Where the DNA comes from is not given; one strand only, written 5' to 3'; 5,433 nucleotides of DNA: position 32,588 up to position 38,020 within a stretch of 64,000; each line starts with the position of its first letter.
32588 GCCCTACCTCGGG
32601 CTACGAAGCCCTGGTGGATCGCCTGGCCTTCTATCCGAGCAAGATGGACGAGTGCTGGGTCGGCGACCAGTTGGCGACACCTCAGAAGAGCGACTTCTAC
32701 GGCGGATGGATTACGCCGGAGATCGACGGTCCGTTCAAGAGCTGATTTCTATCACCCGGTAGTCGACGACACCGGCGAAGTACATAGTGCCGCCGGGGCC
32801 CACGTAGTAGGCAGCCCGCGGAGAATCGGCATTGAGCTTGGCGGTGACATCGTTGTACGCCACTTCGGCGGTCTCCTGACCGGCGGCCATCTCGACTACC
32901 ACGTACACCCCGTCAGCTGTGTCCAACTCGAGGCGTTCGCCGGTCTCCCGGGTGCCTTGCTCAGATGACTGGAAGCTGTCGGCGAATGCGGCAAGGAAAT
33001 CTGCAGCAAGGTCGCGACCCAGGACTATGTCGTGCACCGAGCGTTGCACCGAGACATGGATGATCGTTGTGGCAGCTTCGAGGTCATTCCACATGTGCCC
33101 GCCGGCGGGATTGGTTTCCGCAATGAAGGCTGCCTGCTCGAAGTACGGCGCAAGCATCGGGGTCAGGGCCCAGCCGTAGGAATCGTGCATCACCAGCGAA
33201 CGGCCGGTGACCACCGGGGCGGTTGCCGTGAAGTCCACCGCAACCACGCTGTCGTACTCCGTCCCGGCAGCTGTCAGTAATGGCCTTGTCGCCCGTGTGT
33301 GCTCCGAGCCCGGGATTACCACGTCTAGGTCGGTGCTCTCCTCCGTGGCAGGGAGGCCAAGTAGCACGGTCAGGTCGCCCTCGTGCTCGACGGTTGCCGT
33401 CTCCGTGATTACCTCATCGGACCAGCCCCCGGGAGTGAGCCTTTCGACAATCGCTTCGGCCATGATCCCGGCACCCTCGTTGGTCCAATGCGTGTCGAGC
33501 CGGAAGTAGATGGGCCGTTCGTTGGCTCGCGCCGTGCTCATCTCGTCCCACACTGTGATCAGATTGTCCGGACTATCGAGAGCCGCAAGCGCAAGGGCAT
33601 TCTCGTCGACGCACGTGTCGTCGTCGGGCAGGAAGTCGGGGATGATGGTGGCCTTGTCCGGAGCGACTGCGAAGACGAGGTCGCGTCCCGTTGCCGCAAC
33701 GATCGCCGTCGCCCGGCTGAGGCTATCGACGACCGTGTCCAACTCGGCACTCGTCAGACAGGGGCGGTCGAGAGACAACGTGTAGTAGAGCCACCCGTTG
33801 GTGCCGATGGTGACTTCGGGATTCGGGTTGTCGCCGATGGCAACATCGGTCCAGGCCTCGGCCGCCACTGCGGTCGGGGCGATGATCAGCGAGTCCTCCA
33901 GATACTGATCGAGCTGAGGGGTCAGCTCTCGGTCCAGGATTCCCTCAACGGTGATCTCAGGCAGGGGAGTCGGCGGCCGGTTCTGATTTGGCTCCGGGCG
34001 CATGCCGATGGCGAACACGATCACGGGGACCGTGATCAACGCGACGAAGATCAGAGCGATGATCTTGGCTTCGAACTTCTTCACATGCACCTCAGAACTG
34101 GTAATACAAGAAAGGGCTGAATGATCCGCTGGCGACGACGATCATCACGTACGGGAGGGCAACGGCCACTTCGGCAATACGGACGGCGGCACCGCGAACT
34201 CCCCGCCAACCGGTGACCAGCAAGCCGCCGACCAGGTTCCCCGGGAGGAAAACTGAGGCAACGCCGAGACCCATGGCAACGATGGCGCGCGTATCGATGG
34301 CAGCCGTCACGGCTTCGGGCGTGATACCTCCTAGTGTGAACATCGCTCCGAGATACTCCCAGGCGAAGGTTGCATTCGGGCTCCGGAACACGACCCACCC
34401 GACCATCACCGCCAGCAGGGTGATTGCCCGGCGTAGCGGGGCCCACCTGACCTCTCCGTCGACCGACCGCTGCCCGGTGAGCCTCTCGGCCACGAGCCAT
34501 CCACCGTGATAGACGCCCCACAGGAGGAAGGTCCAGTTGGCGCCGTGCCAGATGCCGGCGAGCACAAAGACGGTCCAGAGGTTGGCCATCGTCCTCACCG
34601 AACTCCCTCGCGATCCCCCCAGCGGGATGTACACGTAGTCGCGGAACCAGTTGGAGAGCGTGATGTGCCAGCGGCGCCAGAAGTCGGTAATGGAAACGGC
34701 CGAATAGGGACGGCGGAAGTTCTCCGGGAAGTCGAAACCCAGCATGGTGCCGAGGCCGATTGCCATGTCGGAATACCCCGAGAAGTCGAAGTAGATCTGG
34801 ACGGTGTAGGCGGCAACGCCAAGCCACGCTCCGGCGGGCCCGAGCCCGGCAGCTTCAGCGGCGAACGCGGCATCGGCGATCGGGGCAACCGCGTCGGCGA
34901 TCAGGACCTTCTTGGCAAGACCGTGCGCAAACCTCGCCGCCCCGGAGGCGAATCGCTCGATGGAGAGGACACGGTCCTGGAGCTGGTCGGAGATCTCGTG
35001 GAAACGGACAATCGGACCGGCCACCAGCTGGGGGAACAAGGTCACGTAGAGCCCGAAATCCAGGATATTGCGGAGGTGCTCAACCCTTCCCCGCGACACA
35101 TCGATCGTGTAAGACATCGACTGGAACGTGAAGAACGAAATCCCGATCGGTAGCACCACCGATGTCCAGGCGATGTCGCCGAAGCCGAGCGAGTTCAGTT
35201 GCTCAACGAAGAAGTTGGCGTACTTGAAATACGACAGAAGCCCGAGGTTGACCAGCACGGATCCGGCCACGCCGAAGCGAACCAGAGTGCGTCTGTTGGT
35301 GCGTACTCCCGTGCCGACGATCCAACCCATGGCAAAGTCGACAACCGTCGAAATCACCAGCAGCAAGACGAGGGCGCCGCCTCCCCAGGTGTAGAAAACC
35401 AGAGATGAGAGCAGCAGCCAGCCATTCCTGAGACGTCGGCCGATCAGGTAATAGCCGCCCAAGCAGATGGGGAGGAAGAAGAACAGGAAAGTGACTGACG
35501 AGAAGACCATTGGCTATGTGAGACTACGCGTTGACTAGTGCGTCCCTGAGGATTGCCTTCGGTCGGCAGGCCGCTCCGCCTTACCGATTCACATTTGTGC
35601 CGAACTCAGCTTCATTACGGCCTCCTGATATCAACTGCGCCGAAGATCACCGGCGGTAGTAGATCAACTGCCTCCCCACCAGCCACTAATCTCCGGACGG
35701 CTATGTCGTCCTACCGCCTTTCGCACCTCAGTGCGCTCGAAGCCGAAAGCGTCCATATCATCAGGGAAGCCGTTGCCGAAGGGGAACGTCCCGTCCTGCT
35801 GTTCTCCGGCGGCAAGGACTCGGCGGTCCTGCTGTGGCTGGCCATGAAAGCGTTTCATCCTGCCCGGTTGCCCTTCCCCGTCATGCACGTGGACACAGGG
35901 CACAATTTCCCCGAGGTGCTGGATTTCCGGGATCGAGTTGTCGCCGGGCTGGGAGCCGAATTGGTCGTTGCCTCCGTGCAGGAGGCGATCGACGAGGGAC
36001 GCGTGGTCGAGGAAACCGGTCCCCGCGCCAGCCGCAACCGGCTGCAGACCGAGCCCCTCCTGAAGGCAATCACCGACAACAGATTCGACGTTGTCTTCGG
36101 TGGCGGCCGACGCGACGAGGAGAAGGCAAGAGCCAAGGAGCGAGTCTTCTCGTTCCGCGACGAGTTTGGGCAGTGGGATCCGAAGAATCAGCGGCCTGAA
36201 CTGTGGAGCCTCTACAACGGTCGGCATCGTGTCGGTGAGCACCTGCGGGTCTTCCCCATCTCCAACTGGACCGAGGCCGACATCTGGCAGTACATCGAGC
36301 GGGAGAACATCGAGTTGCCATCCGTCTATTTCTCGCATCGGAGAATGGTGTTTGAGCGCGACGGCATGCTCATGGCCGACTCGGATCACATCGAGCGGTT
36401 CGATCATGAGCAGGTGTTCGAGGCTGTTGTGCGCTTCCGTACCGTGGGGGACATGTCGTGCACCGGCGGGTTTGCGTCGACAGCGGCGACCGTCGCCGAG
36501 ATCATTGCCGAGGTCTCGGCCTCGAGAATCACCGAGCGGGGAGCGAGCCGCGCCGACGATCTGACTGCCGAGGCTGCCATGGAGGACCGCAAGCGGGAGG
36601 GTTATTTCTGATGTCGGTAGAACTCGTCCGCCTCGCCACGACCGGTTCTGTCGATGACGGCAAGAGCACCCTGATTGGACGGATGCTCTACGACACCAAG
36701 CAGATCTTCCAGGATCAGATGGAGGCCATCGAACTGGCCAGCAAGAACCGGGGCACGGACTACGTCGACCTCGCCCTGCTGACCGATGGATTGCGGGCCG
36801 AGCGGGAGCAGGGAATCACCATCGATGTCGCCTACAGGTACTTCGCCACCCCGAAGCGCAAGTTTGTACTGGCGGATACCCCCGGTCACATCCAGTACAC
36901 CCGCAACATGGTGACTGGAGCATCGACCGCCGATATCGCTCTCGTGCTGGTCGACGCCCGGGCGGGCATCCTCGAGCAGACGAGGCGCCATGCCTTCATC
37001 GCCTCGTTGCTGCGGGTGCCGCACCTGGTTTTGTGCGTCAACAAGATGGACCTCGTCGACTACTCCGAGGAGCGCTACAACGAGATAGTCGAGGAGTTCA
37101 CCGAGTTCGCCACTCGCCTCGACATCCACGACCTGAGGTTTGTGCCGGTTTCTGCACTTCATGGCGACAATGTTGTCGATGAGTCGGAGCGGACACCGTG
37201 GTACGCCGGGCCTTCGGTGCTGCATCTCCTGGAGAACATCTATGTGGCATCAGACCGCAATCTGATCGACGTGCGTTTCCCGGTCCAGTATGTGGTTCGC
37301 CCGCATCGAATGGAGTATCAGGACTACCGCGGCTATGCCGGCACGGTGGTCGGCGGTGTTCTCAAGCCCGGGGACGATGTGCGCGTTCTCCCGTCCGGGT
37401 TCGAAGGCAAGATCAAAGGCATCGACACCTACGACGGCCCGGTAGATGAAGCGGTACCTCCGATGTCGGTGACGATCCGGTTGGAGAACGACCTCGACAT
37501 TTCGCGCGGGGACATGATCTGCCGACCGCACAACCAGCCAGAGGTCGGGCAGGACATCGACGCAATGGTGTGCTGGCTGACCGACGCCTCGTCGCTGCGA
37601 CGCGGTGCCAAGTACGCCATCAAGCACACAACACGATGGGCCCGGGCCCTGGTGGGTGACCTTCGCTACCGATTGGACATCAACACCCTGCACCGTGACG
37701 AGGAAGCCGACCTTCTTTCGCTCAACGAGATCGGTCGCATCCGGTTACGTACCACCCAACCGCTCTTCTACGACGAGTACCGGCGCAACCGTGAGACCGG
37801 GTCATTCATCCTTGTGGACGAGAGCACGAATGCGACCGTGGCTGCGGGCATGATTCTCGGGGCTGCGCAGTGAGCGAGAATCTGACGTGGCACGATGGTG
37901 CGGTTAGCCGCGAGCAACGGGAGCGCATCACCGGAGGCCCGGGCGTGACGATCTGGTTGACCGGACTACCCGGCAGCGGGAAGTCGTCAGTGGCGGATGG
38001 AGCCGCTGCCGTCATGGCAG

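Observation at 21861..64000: ~42 kb envelope-glycan plus SLH-protein island directly after the atp operon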

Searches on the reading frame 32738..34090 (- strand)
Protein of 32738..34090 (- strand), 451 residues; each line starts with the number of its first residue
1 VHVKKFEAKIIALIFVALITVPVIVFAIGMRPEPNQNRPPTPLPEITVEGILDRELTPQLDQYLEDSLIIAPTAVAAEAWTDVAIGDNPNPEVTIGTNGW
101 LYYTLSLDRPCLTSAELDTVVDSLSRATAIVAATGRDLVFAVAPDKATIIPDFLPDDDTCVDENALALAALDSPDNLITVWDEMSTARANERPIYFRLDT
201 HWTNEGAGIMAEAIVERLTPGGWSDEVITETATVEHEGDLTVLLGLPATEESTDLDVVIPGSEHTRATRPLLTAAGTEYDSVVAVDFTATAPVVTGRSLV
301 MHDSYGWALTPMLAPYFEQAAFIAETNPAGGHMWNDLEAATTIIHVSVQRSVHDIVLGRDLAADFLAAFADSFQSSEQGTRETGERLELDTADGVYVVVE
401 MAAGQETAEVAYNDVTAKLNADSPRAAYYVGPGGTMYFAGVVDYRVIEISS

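Call 3: search_protein_families(library=pfam, proteins=[window:32738-34090:-])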
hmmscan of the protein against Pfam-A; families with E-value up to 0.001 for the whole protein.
window:32738-34090:- (451 aa): 1 family
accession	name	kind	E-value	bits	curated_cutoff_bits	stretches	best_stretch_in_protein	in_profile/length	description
PF16822.11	ALGX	-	6.2e-19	69.1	26.5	1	93-255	1-173/268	SGNH hydrolase-like domain, acetyltransferase AlgX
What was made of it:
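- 32735..34090 (-): AlgX-like SGNH protein with an N-terminal membrane anchor; predicted extracytoplasmic O-acetyltransferase partner. ALGX E 6e-19 (call 3).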

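Call 9: search_protein_families(library=ncbifam, proteins=[window:32738-34090:-], max_evalue=0.01)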
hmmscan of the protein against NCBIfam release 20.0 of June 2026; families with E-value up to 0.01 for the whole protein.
window:32738-34090:- (451 aa): 0 families

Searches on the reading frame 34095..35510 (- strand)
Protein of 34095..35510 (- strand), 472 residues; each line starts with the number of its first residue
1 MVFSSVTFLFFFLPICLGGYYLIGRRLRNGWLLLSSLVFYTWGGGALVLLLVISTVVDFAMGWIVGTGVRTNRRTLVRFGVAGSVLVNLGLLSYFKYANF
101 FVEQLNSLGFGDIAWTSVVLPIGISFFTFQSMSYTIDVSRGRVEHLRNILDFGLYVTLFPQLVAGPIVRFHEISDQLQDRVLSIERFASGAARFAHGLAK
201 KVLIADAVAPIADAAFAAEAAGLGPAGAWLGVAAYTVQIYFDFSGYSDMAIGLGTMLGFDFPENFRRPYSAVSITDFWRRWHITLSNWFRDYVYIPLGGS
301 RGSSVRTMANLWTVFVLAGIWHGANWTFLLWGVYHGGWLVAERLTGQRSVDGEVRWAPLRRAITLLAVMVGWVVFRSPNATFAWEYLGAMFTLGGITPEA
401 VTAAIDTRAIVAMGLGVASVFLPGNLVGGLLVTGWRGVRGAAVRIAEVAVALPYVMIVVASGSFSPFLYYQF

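Call 3: search_protein_families(library=pfam, proteins=[window:34095-35510:-])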
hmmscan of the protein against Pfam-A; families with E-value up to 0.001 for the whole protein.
window:34095-35510:- (472 aa): 2 families
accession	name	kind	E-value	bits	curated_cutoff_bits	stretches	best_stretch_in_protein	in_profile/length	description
PF03062.24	MBOAT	-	1.1e-34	120.7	27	1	146-345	78-297/337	MBOAT, membrane-bound O-acyltransferase family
PF13813.11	MBOAT_2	-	1.5e-06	28.8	25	1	262-324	2-66/85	Membrane bound O-acyl transferase family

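Call 9: search_protein_families(library=ncbifam, proteins=[window:34095-35510:-], max_evalue=0.01)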
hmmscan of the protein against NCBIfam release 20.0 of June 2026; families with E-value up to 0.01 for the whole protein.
window:34095-35510:- (472 aa): 1 family
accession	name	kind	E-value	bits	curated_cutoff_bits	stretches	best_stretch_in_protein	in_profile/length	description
TIGR04091.1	LTA_dltB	equivalog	1.8e-48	165.7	375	1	49-375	53-376/380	D-alanyl-lipoteichoic acid biosynthesis protein DltB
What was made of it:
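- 34092..35510 (-): MBOAT (DltB/PatA/AlgI-like) acyl translocase. The DltB model scores below its cut-off (calls 3, 9).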

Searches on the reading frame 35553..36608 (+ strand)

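Call 3: search_protein_families(library=pfam, proteins=[window:35553-36608:+])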
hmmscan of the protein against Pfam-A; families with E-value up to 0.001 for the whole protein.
window:35553-36608:+ (352 aa): 1 family
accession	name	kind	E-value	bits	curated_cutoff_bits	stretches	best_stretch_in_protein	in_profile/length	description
PF01507.26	PAPS_reduct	-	3.7e-46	157.8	22.5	1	80-305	2-174/175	Phosphoadenosine phosphosulfate reductase domain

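Call 9: search_protein_families(library=ncbifam, proteins=[window:35553-36608:+], max_evalue=0.01)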
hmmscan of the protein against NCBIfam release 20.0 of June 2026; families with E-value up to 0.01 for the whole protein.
window:35553-36608:+ (352 aa): 14 families
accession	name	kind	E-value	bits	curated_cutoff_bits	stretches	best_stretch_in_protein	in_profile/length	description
NF003587.0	PRK05253.1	subfamily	2.3e-136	453.9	195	1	53-352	3-301/301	sulfate adenylyltransferase subunit CysD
NF009214.0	PRK12563.1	equivalog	3.6e-131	437.3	413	1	46-352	11-317/317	sulfate adenylyltransferase subunit CysD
TIGR02039.1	CysD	subfamily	3.2e-130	434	396.6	1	59-352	1-294/294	sulfate adenylyltransferase, small subunit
NF002537.0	PRK02090.1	equivalog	1e-15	58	154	1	63-254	25-195/244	phosphoadenylyl-sulfate reductase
NF010367.0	PRK13795.1-2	equivalog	3.7e-15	55.4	456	1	44-164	209-323/584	hypothetical protein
NF010366.0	PRK13795.1-1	equivalog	4e-14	51.7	745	1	39-272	225-440/667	hypothetical protein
NF006351.0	PRK08576.1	equivalog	3.5e-11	42.3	290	1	57-197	216-350/436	hypothetical protein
NF010368.0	PRK13795.1-3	equivalog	4.9e-11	41.6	588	1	58-195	227-366/635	hypothetical protein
TIGR00434.1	cysH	subfamily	1e-08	35.4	165.1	2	86-206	22-145/214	phosophoadenylyl-sulfate reductase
NF006327.0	PRK08557.1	equivalog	2e-08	33.4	366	2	58-132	158-232/415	hypothetical protein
TIGR02057.1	PAPS_reductase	equivalog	3e-08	33.8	254.2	1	90-201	37-151/224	phosphoadenosine phosphosulfate reductase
TIGR02055.1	APS_reductase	subfamily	2.1e-07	30.9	235.3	1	104-255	16-151/194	adenylylsulfate reductase, thioredoxin dependent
NF010369.0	PRK13795.1-4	equivalog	6.5e-06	24.6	1086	1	64-145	237-319/633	hypothetical protein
NF010587.0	PRK13980.1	equivalog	0.0026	17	255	1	62-147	14-99/267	NAD+ synthase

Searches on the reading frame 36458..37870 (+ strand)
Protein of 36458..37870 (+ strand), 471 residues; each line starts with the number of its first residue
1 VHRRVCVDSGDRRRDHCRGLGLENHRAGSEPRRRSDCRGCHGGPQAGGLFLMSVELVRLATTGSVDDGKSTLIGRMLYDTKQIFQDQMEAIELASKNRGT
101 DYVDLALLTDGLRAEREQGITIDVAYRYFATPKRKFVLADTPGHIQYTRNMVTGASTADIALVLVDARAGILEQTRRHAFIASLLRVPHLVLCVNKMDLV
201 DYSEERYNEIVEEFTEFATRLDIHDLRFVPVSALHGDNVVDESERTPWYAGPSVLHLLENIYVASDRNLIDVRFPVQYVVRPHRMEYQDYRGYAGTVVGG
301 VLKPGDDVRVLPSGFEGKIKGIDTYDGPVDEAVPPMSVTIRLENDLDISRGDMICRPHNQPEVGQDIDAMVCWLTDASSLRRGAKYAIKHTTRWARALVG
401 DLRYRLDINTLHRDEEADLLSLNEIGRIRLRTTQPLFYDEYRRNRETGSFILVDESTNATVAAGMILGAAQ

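Call 3: search_protein_families(library=pfam, proteins=[window:36458-37870:+])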
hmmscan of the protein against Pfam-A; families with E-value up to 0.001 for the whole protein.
window:36458-37870:+ (471 aa): 4 families
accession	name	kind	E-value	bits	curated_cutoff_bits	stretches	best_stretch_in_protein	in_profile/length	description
PF00009.33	GTP_EFTU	-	6.8e-45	153.4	26.5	1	56-240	3-176/188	Elongation factor Tu GTP binding domain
PF22594.2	GTP-eEF1A_C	-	4.2e-26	91.7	27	1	367-466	2-100/101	GTP-eEF1A C-terminal domain-like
PF03144.31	GTP_EFTU_D2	-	4.8e-07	30.5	30.3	1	295-355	6-73/73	Elongation factor Tu domain 2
PF01926.29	MMR_HSR1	-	1.2e-06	29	21.9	1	113-195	25-112/113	50S ribosome-binding GTPase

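Call 9: search_protein_families(library=ncbifam, proteins=[window:36458-37870:+], max_evalue=0.01)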
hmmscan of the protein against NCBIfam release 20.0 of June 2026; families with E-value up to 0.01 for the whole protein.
window:36458-37870:+ (471 aa): 39 families (the best 25 are shown)
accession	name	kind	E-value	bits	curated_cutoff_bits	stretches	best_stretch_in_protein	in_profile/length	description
NF004035.0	PRK05506.1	subfamily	1.5e-201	671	715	1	54-469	22-433/632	bifunctional sulfate adenylyltransferase subunit 1/adenylylsulfate kinase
NF003478.0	PRK05124.1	equivalog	2.7e-175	583.5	590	1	55-468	26-435/475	sulfate adenylyltransferase subunit CysN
TIGR02034.1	CysN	subfamily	6e-169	562.4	336.1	1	58-466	2-406/406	sulfate adenylyltransferase, large subunit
NF008969.0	PRK12317.1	subfamily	9e-85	284.8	502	1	57-467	8-419/426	elongation factor 1-alpha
TIGR00483.1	EF-1_alpha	equivalog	1.6e-75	254.2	540.1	1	56-467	7-420/427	translation elongation factor EF-1 subunit alpha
TIGR00475.1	selB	equivalog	4.4e-27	95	242.25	1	109-357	25-260/581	selenocysteine-specific translation elongation factor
NF009373.0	PRK12736.1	subfamily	4.1e-26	91.7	452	1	55-359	11-298/394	elongation factor Tu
NF000766.0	PRK00049.1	subfamily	1.2e-25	90.2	449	1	57-358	13-299/396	elongation factor Tu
NF009372.0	PRK12735.1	subfamily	2.5e-25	89.1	479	1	57-358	13-299/396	elongation factor Tu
TIGR00485.1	EF-Tu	equivalog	5.1e-23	81.4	522.4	1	56-358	12-297/394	elongation factor Tu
TIGR03680.1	eif2g_arch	equivalog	3.5e-15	56.1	514.5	1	57-239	6-185/407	translation initiation factor IF-2 subunit gamma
TIGR01394.1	TypA_BipA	equivalog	1.5e-14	53.1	757.3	1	61-312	6-237/594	translational GTPase TypA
NF003077.0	PRK04000.1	equivalog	2e-14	53.6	315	1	57-239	10-189/412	translation initiation factor IF-2 subunit gamma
TIGR00487.1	IF-2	equivalog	4e-13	49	424.4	1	118-240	118-239/587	translation initiation factor IF-2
TIGR01393.1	lepA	equivalog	6e-13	48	533.9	1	64-216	11-151/595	translation elongation factor 4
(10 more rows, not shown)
